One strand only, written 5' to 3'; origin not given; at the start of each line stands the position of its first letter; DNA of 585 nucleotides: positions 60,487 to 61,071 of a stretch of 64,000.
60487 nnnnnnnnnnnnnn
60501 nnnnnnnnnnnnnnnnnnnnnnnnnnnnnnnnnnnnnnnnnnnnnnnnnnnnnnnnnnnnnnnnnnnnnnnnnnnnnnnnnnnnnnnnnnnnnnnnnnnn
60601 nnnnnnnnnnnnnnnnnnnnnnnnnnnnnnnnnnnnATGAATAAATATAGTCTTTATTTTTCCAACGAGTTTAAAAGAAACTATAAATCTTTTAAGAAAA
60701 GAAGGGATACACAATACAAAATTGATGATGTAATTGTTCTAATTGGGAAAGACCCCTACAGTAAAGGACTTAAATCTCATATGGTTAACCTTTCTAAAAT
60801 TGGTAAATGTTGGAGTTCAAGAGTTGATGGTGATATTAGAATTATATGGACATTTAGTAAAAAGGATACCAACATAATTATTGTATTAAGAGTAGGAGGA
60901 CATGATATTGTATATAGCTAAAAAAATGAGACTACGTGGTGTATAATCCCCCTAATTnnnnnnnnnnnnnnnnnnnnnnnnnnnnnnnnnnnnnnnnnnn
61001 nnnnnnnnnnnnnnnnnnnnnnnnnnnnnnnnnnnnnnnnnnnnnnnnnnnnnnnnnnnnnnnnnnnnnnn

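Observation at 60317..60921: YafQ/RelE-type toxin with overlapping antitoxin and a perfect 8-3-8 palindromic operator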

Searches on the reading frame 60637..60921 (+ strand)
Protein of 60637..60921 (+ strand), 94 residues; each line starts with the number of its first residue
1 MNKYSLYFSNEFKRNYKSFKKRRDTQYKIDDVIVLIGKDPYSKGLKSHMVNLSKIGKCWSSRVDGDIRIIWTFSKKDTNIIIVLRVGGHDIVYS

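Call 3: search_protein_families(library=pfam, proteins=[window:60637-60921:+], max_evalue=1)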
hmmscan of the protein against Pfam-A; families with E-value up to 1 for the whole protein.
window:60637-60921:+ (94 aa): 3 families
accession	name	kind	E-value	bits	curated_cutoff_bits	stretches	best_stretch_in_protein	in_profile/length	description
PF15738.11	YafQ_toxin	-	2e-06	28.5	30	1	5-91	2-85/88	Bacterial toxin of type II toxin-antitoxin system, YafQ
PF06769.20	YoeB_toxin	-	0.0014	19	27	1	8-81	1-74/80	YoeB-like toxin of bacterial type II toxin-antitoxin system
PF02732.21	ERCC4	-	0.037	14.4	24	1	15-82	67-137/140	ERCC4 domain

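Call 4: search_protein_families(library=ncbifam, proteins=[window:60637-60921:+], max_evalue=1)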
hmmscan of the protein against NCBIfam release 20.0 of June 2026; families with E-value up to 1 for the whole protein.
window:60637-60921:+ (94 aa): 3 families
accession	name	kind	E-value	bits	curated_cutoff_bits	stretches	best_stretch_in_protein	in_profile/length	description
TIGR02116.1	toxin_Txe_YoeB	equivalog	1.5e-05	25.1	51.8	1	8-83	1-73/80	Txe/YoeB family addiction module toxin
TIGR02385.1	RelE_StbE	subfamily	0.0042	17.5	27.9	1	7-89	3-84/88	type II toxin-antitoxin system mRNA interferase toxin, RelE/StbE family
TIGR00053.1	TIGR00053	subfamily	0.0094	16.6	87.25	1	4-93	2-91/92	YafQ family addiction module toxin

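Call 5: search_solved_structures(query=window:60637-60921:+, max_evalue=10, show_alignments=3)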
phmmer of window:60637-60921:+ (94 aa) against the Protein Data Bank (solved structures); distinct sequences matched with E-value up to 10: 2.
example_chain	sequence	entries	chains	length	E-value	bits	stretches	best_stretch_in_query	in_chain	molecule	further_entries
9bug_A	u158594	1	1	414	0.45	14.1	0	52-88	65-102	Exochitinase 1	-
5ulb_A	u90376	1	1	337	1.4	12.6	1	6-74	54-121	Putative sugar ABC transporter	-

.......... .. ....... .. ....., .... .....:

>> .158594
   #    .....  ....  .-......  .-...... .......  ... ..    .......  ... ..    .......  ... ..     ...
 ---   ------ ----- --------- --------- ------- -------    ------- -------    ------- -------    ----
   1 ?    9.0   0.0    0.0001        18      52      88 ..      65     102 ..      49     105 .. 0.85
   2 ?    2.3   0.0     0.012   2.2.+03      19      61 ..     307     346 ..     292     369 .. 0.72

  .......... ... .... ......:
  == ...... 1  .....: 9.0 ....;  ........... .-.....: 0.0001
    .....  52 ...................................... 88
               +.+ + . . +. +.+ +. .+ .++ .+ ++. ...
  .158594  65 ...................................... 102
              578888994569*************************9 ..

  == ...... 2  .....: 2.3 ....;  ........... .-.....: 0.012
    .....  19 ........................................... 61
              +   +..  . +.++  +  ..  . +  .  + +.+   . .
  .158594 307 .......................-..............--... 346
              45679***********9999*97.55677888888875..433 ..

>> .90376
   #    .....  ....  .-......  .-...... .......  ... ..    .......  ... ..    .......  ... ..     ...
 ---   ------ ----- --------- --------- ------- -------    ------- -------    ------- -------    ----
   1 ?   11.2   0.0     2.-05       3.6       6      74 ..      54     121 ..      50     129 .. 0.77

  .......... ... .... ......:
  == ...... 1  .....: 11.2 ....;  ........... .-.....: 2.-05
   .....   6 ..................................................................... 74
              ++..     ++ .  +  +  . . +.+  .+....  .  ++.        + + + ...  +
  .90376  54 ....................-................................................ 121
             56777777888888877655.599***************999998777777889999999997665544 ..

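Call 7: find_homologous_proteins(query=window:60637-60921:+, max_evalue=0.001)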
Query window:60637-60921:+ (94 aa): 1 proteins with E <= 0.001 among 2 candidates.
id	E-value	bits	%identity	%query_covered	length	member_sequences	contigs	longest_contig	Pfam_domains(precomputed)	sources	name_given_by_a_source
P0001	4.9e-56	205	100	100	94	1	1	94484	PF15738.12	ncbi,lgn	-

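Call 9: find_encoding_contigs(protein=P0001, flank=3000, max_places=4)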
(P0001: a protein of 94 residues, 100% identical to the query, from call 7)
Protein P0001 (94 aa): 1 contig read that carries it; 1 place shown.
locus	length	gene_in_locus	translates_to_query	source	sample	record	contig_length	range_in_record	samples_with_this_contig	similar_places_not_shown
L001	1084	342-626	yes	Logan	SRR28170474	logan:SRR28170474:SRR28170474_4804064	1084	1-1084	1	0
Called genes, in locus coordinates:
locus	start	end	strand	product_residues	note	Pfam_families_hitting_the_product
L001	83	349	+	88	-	-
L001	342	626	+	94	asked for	PF15738:YafQ_toxin (weak)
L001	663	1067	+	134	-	-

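Call 11: search_protein_families(library=phrogs, proteins=[window:60637-60921:+], max_evalue=1)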
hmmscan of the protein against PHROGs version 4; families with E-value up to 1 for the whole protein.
window:60637-60921:+ (94 aa): 3 families
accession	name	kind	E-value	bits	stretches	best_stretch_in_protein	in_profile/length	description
phrog_1213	-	moron, auxiliary metabolic gene and host takeover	4e-06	28.3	1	3-93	2-87/88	RelE-like toxin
phrog_7251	-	moron, auxiliary metabolic gene and host takeover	0.00022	22.4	1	4-89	2-85/90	RelE-like toxin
phrog_14800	-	unknown function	0.17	13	1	69-89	5-25/106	-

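Call 12: search_dna_similar(query=window:60637-60921:+, collection=plasmids, mode=protein, max_evalue=1, max_rows=25)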
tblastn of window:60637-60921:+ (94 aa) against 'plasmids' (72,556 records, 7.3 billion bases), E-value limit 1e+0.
Records with a match: 13; places in all: 14; records where one place covers at least 80% of the query: 8.
Best place of each record, by identity: <60% 13.
By first word of the organism name: Picosynechococcus 1; Gloeothece 1; Pseudanabaena 1; Qipengyuania 1; Phocaeicola 1; Planococcus 1; Shinella 1; Alicyclobacillus 1; Gemmobacter 1; uncultured 1; and 3 more.
By predicted mobility (MOB-suite, as given by PLSDB): non-mobilizable 9; conjugative 2; mobilizable 2.
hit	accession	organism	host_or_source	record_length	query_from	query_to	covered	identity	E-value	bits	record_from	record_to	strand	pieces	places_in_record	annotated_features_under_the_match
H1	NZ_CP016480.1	Picosynechococcus sp. PCC 7117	cell culture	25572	6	93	94%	35.9%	5e-5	47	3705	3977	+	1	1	type II toxin-antitoxin system mRNA interferase toxin, RelE/StbE ...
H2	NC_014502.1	Gloeothece verrucosa PCC 7822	fresh water in rice field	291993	3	93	97%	33.7%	2e-6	50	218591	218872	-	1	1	type II toxin-antitoxin system mRNA interferase toxin, RelE/StbE ... | hypothetical protein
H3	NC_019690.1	Pseudanabaena sp. PCC 7367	-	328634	6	93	94%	30.4%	5e-2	38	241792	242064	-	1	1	type II toxin-antitoxin system mRNA interferase toxin, RelE/StbE ...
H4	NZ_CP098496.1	Qipengyuania citrea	whole organism,South China Sea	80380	5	93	95%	29.2%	1e-2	40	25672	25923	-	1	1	3'-5' exonuclease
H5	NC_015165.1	Phocaeicola salanitronis DSM 18170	cecum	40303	5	93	95%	26.7%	3e-3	42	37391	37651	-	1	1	type II toxin-antitoxin system YafQ family toxin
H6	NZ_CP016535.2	Planococcus antarcticus DSM 14505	whole organism,cyanobacterial mat ...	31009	4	90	93%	27.3%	4e-3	41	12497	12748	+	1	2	hypothetical protein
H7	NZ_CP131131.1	Shinella zoogloeoides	isolate,Activated charcoal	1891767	20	93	79%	31.1%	6e-1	35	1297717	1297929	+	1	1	none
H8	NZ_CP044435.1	Alicyclobacillus sp. TC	cell culture,acidic hot spring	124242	3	90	94%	26.1%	7e-2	38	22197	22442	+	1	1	AbrB/MazE/SpoVT family DNA-binding domain-containing protein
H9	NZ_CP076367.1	Gemmobacter fulvus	cell culture,Anabaena culture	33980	39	93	59%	40.0%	4e-2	39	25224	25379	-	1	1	3'-5' exonuclease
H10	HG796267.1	uncultured bacterium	-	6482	5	93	95%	24.4%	3e-2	39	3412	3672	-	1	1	CDS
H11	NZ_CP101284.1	Phenylobacterium sp. LH3H17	-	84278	39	94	60%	35.7%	2e-2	39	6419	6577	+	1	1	3'-5' exonuclease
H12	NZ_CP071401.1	Rhizobium leguminosarum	lentil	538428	39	94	60%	35.7%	7e-2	38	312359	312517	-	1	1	3'-5' exonuclease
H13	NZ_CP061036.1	Sphingomonas aliaeris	whole organism,Pork steak,pork steak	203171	39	94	60%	33.9%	4e-1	36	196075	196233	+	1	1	UvrD-helicase domain-containing protein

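Call 14: get_annotated_region(hit=H1, flank=1500)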
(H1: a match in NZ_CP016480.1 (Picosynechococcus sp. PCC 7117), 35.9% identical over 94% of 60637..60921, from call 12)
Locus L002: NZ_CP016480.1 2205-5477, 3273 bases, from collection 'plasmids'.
description: Picosynechococcus sp. PCC 7117 plasmid unnamed3, complete sequence
organism: Picosynechococcus sp. PCC 7117 (NCBI taxid 195498)
taxonomy: Bacteria; Cyanobacteriota; Cyanophyceae; Chroococcales; Geminocystaceae; Picosynechococcus; Picosynechococcus sp. PCC 7117
host: -; source: cell culture; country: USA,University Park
typing (MOB-suite, as given by PLSDB): non-mobilizable
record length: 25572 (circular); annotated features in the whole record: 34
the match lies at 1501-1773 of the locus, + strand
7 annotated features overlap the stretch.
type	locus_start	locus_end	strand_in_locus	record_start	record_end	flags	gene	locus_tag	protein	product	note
CDS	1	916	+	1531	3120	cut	-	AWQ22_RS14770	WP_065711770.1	class I SAM-dependent DNA methyltransferase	-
CDS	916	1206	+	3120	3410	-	-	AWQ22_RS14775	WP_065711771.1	nucleotidyltransferase family protein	-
CDS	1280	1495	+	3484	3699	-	-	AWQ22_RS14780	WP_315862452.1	hypothetical protein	-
CDS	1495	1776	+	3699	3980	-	-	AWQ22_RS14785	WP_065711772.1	type II toxin-antitoxin system mRNA interferase toxin, RelE/StbE family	-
CDS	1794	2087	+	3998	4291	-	-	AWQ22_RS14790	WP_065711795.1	nucleotidyltransferase family protein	-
CDS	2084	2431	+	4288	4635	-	-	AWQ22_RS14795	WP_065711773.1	HepT-like ribonuclease domain-containing protein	-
CDS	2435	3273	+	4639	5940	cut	-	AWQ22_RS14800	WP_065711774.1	restriction endonuclease subunit S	GO:0006304 - DNA modification [Evidence IEA]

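Call 15: get_annotated_region(hit=H2, flank=1500)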
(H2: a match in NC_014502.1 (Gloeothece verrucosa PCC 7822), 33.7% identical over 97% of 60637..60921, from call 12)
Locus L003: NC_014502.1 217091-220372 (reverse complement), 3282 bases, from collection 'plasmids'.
description: Gloeothece verrucosa PCC 7822 plasmid Cy782203, complete sequence
organism: Gloeothece verrucosa PCC 7822 (NCBI taxid 497965)
taxonomy: Bacteria; Cyanobacteriota; Cyanophyceae; Chroococcales; Aphanothecaceae; Gloeothece; Gloeothece verrucosa; Gloeothece verrucosa PCC 7822
host: -; source: fresh water in rice field; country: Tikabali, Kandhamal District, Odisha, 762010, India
typing (MOB-suite, as given by PLSDB): conjugative; relaxase MOBP; mating-pair formation MPF_T
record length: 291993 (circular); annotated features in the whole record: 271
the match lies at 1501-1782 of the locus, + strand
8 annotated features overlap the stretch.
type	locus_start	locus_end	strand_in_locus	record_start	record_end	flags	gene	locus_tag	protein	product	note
CDS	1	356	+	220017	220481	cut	-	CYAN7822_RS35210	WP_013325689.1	LexA family transcriptional regulator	-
CDS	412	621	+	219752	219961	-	-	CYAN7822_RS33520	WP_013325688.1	hypothetical protein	-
CDS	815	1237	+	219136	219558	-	-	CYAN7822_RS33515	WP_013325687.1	hypothetical protein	-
CDS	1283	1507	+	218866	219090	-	-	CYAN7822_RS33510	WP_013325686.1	hypothetical protein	-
CDS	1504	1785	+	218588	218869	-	-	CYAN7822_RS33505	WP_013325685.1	type II toxin-antitoxin system mRNA interferase toxin, RelE/StbE family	-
CDS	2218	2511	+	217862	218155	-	-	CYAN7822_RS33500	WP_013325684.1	hypothetical protein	-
CDS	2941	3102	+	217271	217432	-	-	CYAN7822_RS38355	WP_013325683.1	hypothetical protein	-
CDS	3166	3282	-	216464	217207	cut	-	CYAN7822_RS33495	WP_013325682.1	PEP-CTERM sorting domain-containing protein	-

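Call 16: get_annotated_region(hit=H5, flank=1500)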
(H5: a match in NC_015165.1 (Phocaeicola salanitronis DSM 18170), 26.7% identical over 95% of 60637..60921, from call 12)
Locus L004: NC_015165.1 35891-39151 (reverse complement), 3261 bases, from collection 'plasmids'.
description: Phocaeicola salanitronis DSM 18170 plasmid pBACSA01, complete sequence
organism: Phocaeicola salanitronis DSM 18170 (NCBI taxid 667015)
taxonomy: Bacteria; Bacteroidota; Bacteroidia; Bacteroidales; Bacteroidaceae; Phocaeicola; Phocaeicola salanitronis; Phocaeicola salanitronis DSM 18170
host: -; source: cecum; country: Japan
typing (MOB-suite, as given by PLSDB): non-mobilizable; replicon rep_cluster_705; mating-pair formation MPF_T
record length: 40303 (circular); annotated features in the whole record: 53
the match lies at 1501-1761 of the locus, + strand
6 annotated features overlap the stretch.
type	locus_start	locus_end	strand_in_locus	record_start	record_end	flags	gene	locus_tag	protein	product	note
CDS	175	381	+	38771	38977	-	-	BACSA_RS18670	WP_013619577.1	hypothetical protein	-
CDS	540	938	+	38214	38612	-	-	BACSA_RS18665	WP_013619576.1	hypothetical protein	-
CDS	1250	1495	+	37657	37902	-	-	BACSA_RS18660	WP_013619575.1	hypothetical protein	-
CDS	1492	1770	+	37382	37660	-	-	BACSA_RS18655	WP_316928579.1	type II toxin-antitoxin system YafQ family toxin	-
CDS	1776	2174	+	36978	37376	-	-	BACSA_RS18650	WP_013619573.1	hypothetical protein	-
CDS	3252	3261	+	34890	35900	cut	-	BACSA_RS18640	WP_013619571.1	ArdC-like ssDNA-binding domain-containing protein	-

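Call 51: search_solved_structures(query=A2, max_evalue=1, show_alignments=5)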
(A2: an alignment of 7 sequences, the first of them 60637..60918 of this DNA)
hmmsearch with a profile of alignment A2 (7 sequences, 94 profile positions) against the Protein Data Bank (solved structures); distinct sequences matched with E-value up to 1: 28.
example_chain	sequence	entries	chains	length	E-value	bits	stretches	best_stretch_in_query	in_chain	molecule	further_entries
4nrn_A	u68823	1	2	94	7.6e-12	48.7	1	3-93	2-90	metal-bound toxin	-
2otr_A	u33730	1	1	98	8.7e-12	48.5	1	3-93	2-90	Hypothetical protein HP0892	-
1z8m_A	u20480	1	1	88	7.9e-10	42.2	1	3-93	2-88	conserved hypothetical protein HP0894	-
4ltt_A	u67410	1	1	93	8.2e-10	42.2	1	3-93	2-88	Uncharacterized protein, toxin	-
4ls4_A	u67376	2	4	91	1.6e-09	41.2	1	3-93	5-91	Uncharacterized protein, Toxin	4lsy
9lew_B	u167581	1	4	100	1.8e-09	41.1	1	2-93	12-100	Type II toxin-antitoxin system YafQ family toxin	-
4ml0_B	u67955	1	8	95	1.5e-07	34.9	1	3-89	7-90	Predicted toxin of the YafQ-DinJ toxin-antitoxin system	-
4mmj_A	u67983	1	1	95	4.1e-07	33.5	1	3-76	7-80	Addiction module toxin, RelE/StbE family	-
8yxv_F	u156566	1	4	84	3.8e-05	27.2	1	20-79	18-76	Putative mRNA interferase YoeB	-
6l8e_E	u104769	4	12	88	0.00034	24.1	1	4-79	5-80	YoeB toxin | YoeB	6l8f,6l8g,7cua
7bwf_A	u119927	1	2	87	0.00037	24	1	5-79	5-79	Addiction module antitoxin RelB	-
2a6q_E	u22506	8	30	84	0.00088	22.8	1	4-82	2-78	Toxin yoeB | TOXIN OF THE YOEB-YEFM TOXIN-ANTITOXIN SYSTEM | Addiction module toxin, Txe/YoeB family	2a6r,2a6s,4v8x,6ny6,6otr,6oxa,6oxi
7v5y_E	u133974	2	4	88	0.00095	22.7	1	2-89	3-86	Putative mRNA interferase YoeB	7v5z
7v6w_F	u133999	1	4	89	0.00097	22.7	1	2-89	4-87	Putative mRNA interferase YoeB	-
3oei_C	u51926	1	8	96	0.001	22.6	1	21-79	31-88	RelK (Toxin Rv3358)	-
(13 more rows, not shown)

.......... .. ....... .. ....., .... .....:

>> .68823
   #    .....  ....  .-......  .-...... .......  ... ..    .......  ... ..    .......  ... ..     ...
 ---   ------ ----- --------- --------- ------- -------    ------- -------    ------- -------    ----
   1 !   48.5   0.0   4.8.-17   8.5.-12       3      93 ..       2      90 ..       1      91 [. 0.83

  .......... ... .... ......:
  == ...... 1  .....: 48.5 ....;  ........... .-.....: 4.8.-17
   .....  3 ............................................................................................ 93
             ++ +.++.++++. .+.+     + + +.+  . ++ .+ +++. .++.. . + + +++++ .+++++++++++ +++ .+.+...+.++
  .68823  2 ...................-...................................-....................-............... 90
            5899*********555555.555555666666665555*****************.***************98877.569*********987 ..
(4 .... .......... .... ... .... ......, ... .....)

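Call 58: find_related_loci(query=A5, collection=genome_contigs, flank=2000)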
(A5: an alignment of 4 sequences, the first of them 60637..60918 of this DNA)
Query A5 (94 aa) in genome_contigs; peptide patterns used: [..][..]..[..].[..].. (x = any residue, [..] = any of these).
92 stretches matched a pattern; 85 encode a relative of the query (tblastn E <= 1e-3); the best 80 are kept; 80 distinct loci.
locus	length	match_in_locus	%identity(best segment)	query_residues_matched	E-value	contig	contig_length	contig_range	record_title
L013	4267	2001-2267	43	2-89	2e-19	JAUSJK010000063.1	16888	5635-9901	MAG: bacterium isolate E14_metabat.bin.3 E14_k141_1308638, whole genome shotgun sequence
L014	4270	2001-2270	42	1-90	5e-19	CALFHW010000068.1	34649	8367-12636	MAG TPA_asm: uncultured bacterium isolate SRR5576004_bin.38_CONCOCT_v1.1_MAG genome assembly, contig: ERZ795037.1073, wh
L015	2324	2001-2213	48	17-89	7e-19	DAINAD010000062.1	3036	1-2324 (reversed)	MAG TPA_asm: Patescibacteria group bacterium isolate CTOTU11731 NODE_16922_length_3036_cov_6.580007, whole genome shotgu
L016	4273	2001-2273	41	1-91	4e-18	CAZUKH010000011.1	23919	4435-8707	MAG TPA_asm: uncultured Candidatus Saccharibacteria bacterium isolate SRP290908_co1_393 genome assembly, contig: NODE_26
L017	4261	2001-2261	38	4-89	8e-18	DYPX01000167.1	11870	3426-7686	MAG TPA_asm: Caldilinea aerophila isolate SulCav_GS10_10_2_45_229 SulCav_GS10_10_9243_length_11870_cov_501_400000, whole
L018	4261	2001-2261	41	4-89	1e-17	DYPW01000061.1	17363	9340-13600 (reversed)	MAG TPA_asm: Caldilinea aerophila isolate SulCav_GS10_10_44_43 SulCav_GS10_10_4613_length_17363_cov_22_063901, whole gen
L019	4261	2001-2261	43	4-89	1e-17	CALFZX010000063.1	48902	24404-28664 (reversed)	MAG TPA_asm: uncultured bacterium isolate SRR6007446_bin.20_CONCOCT_v1.1_MAG genome assembly, contig: ERZ724100.258, who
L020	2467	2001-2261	41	4-89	2e-17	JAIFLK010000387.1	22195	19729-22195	MAG: Chloroflexota bacterium isolate bin_187 scaffold_7404, whole genome shotgun sequence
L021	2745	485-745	43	4-89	2e-17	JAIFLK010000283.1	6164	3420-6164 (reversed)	MAG: Chloroflexota bacterium isolate bin_187 scaffold_61290, whole genome shotgun sequence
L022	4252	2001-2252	43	3-89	2e-17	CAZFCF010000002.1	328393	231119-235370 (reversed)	MAG TPA_asm: uncultured Gammaproteobacteria bacterium isolate SRP150892_co2_242 genome assembly, contig: NODE_10_length_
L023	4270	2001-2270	40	1-89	4e-17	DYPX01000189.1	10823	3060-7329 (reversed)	MAG TPA_asm: Caldilinea aerophila isolate SulCav_GS10_10_2_45_229 SulCav_GS10_10_10797_length_10823_cov_150_315193, whol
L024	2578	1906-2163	40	4-90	1e-16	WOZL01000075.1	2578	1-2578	MAG: Candidatus Dojkabacteria bacterium isolate WOFB23 NODE_21429_length_2578_cov_4.000793, whole genome shotgun sequenc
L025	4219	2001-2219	44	17-89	2e-16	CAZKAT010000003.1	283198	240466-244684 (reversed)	MAG TPA_asm: uncultured Gammaproteobacteria bacterium isolate SRP150892_co1_169 genome assembly, contig: NODE_13_length_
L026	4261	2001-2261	43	4-89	3e-16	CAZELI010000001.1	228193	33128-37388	MAG TPA_asm: uncultured Gammaproteobacteria bacterium isolate SRP150892_co2_243 genome assembly, contig: NODE_33_length_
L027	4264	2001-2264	37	2-89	2e-16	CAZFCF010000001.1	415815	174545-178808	MAG TPA_asm: uncultured Gammaproteobacteria bacterium isolate SRP150892_co2_242 genome assembly, contig: NODE_6_length_4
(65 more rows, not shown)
